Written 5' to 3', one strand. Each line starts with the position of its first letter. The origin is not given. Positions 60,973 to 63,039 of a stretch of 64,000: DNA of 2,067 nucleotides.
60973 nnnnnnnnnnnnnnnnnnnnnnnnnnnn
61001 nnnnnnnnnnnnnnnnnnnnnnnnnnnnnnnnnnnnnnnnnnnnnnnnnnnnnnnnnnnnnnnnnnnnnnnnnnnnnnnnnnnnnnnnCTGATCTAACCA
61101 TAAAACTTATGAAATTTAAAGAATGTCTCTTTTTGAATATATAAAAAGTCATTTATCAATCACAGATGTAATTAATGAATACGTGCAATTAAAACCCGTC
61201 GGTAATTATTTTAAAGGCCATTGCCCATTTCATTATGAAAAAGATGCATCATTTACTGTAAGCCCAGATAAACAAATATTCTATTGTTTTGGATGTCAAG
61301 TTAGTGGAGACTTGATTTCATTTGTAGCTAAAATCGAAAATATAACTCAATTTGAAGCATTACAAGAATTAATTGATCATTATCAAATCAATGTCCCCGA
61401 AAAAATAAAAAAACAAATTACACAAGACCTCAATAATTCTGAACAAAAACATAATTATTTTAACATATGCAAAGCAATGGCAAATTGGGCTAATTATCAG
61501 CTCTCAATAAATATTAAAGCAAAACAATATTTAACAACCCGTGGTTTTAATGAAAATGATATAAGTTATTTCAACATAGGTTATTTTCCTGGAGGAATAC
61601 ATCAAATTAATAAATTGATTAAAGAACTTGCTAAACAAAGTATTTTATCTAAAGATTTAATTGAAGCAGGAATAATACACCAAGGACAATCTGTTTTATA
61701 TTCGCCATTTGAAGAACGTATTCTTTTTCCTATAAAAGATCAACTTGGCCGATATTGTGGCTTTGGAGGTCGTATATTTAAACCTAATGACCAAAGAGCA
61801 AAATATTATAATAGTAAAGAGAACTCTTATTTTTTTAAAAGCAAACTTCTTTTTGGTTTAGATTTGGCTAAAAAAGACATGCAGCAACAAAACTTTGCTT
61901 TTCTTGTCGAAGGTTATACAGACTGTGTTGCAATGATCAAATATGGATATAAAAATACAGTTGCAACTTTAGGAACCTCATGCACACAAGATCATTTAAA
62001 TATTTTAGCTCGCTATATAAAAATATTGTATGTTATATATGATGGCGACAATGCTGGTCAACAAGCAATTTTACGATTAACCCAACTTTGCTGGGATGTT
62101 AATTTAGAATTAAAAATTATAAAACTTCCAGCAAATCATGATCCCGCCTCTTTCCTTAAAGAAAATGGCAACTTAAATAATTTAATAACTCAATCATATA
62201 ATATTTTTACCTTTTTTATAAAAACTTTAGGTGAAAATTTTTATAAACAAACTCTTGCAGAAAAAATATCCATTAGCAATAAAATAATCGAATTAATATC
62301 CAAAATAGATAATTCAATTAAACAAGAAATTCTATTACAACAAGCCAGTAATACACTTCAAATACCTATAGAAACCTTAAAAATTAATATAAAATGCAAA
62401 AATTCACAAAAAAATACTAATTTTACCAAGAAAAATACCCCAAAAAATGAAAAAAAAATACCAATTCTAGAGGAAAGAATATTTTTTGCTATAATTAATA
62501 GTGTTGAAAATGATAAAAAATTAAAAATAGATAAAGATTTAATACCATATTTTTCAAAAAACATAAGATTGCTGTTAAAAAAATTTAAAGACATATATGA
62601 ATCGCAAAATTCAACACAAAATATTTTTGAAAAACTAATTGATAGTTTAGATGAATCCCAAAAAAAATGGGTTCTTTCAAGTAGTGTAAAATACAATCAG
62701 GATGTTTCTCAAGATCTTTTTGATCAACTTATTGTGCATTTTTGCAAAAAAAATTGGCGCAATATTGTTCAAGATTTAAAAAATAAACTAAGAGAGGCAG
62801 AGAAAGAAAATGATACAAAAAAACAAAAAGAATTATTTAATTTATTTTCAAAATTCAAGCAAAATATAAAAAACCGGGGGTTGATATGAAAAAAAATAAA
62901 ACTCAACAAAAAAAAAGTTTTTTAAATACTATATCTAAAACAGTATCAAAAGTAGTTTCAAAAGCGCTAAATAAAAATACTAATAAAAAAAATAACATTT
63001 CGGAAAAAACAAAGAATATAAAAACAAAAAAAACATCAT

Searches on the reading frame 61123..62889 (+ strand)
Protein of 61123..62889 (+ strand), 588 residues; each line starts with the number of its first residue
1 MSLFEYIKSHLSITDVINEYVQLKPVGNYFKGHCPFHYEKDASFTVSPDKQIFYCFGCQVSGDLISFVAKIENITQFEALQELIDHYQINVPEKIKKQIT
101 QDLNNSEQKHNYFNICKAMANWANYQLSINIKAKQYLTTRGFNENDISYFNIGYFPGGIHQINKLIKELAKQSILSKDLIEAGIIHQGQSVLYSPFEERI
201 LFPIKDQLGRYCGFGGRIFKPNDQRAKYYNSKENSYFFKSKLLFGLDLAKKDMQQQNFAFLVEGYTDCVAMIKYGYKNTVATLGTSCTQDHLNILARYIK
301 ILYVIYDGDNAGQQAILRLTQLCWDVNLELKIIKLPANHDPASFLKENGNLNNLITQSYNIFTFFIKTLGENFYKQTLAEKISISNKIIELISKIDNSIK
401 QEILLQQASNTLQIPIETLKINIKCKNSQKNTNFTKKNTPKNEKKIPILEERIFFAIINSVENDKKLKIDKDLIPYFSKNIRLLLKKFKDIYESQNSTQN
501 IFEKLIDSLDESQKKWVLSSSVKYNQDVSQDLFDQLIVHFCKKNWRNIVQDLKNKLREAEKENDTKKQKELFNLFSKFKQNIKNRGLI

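Call 5: search_protein_families(library=pfam, proteins=[window:61123-62889:+], max_evalue=0.0001)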
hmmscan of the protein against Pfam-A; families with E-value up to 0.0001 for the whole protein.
window:61123-62889:+ (588 aa): 7 families
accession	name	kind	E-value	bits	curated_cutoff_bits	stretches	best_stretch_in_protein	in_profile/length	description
PF08275.17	DNAG_N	-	1.5e-29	103.1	26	1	129-250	10-128/128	DNA primase catalytic core, N-terminal domain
PF01807.25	Zn_ribbon_DnaG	-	1.6e-29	102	24.9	1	4-94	6-96/98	CHC2 zinc finger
PF13155.12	Toprim_2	-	7.2e-17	62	22.1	1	260-345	1-88/88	Toprim-like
PF13662.12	Toprim_4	-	2.5e-13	50.5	25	1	260-323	4-74/85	Toprim domain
PF01751.28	Toprim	-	1.2e-09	38.7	23.1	1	260-324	3-81/96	Toprim domain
PF13362.12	Toprim_3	-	8.8e-06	26.5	27.2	1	260-350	3-94/95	Toprim domain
PF10410.14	DnaB_bind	-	1.2e-05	25.9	20.6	1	362-415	1-54/56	DnaB-helicase binding domain of primase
